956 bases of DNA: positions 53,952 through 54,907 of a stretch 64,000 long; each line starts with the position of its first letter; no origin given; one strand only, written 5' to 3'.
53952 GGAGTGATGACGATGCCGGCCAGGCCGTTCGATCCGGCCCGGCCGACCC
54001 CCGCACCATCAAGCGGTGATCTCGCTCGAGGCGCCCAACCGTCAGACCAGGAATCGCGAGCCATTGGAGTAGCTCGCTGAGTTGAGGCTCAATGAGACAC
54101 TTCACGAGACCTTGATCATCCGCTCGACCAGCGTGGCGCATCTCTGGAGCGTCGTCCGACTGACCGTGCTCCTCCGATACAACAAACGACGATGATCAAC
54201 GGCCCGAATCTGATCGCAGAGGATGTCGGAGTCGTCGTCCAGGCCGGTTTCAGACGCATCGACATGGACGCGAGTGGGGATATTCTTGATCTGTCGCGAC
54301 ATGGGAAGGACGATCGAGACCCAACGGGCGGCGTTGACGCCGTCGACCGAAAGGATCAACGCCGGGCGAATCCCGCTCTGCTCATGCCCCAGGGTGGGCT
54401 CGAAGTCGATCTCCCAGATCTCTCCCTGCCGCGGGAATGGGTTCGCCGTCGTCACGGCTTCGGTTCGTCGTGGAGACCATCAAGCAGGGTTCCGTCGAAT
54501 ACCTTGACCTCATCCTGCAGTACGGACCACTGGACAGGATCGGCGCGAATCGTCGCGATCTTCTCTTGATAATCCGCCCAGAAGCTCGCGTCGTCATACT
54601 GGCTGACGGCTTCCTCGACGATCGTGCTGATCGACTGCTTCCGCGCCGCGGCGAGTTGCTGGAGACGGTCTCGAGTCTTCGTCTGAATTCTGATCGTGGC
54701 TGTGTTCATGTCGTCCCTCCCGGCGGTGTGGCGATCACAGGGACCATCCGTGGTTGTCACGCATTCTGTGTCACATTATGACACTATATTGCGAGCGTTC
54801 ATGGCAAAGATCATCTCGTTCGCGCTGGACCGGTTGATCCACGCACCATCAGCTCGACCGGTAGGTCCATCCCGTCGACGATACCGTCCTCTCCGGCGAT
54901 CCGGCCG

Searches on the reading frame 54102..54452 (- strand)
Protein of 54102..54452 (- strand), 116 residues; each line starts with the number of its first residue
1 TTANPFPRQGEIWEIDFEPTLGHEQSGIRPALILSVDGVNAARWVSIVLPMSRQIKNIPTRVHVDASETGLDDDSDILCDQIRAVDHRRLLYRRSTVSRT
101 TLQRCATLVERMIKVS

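Call 103: search_protein_families(library=pfam, proteins=[window:54102-54452:-], max_evalue=0.001)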
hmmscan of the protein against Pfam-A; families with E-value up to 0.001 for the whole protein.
window:54102-54452:- (116 aa): 1 family
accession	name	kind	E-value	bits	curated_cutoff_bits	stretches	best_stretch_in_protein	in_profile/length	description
PF02452.23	PemK_toxin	-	5.4e-26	91.4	23.1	1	8-111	1-107/109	PemK-like, MazF-like toxin of type II toxin-antitoxin system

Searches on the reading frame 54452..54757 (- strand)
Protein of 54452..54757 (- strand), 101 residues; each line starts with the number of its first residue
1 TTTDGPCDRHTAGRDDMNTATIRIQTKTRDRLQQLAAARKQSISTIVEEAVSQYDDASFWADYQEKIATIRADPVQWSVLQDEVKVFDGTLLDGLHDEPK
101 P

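Call 103: search_protein_families(library=pfam, proteins=[window:54452-54757:-], max_evalue=0.001)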
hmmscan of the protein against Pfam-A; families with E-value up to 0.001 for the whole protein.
window:54452-54757:- (101 aa): 1 family
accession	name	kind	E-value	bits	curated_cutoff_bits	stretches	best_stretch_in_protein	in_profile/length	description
PF01402.27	RHH_1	-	2.6e-05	24.5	20.5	1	21-54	3-36/39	Ribbon-helix-helix protein, copG family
